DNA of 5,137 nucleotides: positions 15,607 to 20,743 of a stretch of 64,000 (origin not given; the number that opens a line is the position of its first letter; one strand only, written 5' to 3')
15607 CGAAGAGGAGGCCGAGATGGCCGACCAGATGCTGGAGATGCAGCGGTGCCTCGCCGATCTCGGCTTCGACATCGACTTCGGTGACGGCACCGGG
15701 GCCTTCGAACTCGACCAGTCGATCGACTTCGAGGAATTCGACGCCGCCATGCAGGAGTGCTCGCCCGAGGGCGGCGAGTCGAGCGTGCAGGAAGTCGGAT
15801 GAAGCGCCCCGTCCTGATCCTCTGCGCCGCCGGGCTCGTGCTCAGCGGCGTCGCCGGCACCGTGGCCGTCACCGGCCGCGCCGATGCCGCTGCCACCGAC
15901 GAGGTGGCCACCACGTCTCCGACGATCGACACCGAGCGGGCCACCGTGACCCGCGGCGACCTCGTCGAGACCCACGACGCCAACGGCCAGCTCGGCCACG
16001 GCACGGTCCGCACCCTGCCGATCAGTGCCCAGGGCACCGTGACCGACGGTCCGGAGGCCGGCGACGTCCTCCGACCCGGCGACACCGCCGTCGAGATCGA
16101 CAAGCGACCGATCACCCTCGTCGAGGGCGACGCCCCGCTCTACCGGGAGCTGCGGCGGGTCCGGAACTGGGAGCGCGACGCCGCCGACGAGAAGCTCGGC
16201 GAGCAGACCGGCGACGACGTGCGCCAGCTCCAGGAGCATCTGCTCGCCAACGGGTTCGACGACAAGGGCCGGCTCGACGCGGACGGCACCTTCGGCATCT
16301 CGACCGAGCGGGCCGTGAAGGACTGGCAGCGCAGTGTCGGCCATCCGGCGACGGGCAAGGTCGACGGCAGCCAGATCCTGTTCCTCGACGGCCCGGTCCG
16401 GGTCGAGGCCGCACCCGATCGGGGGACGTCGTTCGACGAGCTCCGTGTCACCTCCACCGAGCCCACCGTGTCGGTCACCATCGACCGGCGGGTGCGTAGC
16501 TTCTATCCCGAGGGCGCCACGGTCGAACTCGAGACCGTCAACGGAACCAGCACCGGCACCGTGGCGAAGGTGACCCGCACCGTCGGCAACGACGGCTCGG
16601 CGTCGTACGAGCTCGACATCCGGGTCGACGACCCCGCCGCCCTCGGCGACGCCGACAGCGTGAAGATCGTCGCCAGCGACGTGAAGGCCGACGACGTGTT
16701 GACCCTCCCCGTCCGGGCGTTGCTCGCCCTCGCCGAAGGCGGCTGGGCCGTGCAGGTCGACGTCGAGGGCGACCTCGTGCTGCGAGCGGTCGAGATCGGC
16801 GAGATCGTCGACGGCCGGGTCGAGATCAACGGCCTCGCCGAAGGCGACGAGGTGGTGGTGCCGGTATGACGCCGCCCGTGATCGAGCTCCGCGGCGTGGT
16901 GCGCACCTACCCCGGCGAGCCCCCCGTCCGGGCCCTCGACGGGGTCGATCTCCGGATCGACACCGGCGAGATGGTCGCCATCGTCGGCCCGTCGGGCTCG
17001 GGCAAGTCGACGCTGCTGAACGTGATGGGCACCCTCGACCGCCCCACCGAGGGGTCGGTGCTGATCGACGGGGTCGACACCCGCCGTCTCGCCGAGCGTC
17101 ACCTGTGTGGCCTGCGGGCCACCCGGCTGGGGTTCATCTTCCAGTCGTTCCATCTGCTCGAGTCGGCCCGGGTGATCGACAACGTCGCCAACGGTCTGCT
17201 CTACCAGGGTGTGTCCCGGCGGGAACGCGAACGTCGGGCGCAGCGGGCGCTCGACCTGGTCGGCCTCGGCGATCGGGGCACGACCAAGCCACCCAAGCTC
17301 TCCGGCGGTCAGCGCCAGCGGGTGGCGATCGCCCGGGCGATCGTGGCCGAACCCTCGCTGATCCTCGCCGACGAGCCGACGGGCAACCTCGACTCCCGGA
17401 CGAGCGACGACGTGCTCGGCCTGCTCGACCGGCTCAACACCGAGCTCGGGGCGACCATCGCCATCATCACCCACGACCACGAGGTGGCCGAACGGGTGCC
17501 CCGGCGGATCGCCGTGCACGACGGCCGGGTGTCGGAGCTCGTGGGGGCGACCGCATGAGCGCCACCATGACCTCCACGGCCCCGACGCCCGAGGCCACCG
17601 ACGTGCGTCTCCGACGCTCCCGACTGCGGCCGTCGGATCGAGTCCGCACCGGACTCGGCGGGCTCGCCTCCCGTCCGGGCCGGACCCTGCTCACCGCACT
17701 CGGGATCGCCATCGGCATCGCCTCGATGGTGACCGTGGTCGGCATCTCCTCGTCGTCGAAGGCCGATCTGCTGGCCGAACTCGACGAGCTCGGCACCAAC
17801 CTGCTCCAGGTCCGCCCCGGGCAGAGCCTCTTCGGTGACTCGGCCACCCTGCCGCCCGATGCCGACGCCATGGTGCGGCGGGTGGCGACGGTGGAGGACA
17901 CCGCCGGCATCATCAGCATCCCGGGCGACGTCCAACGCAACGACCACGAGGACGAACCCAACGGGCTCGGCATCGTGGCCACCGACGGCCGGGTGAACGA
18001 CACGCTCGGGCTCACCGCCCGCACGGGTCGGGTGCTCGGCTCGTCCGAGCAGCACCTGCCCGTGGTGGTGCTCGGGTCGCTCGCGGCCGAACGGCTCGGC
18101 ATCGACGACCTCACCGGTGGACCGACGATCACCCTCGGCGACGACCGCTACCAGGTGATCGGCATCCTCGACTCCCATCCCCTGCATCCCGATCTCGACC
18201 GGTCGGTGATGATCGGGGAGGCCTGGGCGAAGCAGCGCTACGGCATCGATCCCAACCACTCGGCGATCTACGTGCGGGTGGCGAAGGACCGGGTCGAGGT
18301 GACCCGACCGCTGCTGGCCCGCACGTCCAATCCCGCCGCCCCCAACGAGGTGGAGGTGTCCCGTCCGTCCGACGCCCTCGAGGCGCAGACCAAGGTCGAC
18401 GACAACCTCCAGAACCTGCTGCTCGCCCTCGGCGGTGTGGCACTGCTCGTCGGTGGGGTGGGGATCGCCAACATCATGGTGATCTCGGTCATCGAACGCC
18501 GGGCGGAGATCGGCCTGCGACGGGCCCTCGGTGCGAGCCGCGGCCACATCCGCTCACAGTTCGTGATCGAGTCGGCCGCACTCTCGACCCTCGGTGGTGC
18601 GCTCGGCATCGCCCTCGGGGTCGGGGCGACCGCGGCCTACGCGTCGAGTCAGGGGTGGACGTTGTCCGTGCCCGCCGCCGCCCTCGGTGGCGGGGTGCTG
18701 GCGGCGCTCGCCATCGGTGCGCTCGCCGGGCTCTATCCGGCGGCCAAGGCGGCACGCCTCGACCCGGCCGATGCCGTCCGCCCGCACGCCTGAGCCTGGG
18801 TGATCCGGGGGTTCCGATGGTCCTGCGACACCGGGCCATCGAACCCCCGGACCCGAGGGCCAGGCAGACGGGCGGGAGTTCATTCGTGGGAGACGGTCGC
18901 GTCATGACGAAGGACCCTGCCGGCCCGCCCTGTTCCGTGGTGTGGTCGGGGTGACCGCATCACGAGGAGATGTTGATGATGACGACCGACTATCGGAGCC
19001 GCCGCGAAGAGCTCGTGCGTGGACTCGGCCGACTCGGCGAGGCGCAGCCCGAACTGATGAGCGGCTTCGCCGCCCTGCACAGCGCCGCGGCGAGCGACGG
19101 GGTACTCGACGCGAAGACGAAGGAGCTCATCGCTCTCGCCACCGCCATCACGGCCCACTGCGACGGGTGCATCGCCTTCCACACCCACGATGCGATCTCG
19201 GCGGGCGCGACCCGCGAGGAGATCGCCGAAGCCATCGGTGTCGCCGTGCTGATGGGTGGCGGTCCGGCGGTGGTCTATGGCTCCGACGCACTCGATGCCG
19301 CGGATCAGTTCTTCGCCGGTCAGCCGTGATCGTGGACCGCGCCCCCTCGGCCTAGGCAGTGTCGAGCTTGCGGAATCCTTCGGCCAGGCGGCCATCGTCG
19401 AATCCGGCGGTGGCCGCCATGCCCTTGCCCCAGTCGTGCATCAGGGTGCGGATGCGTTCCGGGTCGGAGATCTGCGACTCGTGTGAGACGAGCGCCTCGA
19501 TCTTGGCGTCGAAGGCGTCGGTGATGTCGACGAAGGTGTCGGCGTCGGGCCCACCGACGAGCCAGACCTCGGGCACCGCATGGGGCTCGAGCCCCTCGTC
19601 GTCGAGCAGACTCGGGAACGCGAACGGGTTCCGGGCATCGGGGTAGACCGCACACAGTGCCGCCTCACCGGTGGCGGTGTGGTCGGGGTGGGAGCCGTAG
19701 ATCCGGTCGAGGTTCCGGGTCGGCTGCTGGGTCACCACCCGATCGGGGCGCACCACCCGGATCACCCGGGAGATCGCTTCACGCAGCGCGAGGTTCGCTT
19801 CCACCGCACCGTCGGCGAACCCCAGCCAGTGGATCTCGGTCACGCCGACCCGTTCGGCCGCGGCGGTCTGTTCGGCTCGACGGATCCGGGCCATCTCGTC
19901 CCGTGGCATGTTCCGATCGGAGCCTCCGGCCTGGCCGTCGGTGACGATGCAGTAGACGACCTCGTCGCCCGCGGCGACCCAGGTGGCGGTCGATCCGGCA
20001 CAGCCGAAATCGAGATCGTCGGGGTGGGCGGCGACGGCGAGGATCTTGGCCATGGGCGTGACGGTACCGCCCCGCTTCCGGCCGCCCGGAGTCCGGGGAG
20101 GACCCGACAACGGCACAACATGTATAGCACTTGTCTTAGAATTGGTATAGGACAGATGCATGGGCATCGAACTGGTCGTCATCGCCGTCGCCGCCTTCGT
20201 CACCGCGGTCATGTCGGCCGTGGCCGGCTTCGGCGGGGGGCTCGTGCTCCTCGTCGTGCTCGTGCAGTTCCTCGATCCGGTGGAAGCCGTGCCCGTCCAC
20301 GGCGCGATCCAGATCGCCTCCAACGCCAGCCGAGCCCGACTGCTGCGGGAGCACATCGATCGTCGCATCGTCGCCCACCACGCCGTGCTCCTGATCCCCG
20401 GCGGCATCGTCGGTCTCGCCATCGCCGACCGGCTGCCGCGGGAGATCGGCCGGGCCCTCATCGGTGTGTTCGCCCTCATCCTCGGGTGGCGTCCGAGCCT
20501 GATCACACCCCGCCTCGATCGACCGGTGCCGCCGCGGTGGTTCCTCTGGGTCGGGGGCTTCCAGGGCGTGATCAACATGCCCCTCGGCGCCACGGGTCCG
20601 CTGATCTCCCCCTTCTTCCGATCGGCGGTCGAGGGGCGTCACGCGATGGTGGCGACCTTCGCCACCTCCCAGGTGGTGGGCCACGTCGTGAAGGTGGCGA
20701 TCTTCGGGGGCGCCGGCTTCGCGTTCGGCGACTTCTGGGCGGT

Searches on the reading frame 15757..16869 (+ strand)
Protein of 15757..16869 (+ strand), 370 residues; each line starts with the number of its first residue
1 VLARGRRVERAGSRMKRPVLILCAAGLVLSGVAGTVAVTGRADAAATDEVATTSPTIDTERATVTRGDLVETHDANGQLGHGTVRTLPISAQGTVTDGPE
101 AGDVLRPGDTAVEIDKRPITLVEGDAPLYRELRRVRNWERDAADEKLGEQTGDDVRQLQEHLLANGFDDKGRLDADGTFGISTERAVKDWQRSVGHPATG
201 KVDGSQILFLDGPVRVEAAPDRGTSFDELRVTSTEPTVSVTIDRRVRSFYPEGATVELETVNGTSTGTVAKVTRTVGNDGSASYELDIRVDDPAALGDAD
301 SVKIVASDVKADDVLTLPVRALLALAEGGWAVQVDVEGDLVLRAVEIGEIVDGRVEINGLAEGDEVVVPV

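Call 71: search_protein_families(library=pfam, proteins=[window:15757-16869:+], max_evalue=0.001)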
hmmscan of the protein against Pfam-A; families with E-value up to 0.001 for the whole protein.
window:15757-16869:+ (370 aa): 1 family
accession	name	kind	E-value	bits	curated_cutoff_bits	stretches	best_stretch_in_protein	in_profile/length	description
PF01471.23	PG_binding_1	-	4.1e-13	49.7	23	1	151-204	1-51/57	Putative peptidoglycan binding domain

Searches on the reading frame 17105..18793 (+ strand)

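Call 34: search_protein_families(library=pfam, proteins=[window:17105-18793:+], max_evalue=0.01)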
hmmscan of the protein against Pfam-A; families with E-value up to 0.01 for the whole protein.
window:17105-18793:+ (562 aa): 2 families
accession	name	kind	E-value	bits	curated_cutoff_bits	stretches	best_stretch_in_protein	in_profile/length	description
PF12704.14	MacB_PCD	-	4.3e-23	83.1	27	1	194-394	1-193/207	MacB-like periplasmic core domain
PF02687.27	FtsX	-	3e-21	76.1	25.5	1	442-554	3-120/120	FtsX-like permease C-terminal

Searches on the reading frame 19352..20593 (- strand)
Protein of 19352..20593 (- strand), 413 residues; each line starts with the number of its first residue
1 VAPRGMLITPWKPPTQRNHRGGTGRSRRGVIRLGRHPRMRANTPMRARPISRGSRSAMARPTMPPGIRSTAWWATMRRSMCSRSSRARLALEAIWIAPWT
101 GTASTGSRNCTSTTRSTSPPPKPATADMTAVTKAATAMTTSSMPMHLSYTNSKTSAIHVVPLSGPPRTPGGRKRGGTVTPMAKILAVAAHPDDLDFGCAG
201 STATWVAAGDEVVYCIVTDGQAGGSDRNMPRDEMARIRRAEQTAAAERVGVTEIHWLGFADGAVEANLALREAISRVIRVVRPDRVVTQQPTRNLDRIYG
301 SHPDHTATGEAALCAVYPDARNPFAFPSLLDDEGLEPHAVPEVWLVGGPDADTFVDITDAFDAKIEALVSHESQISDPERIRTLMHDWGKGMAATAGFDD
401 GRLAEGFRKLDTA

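Call 25: search_protein_families(library=pfam, proteins=[window:19352-20593:-], max_evalue=1)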
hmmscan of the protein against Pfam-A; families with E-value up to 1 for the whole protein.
window:19352-20593:- (413 aa): 2 families
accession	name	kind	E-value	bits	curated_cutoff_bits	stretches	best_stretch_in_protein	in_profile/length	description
PF02585.22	PIG-L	-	1.8e-28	100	28.2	1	185-315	1-128/129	GlcNAc-PI de-N-acetylase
PF19199.5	Phage_coatGP8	-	0.35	11.5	24.6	1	110-145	14-48/69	Phage major coat protein, Gp8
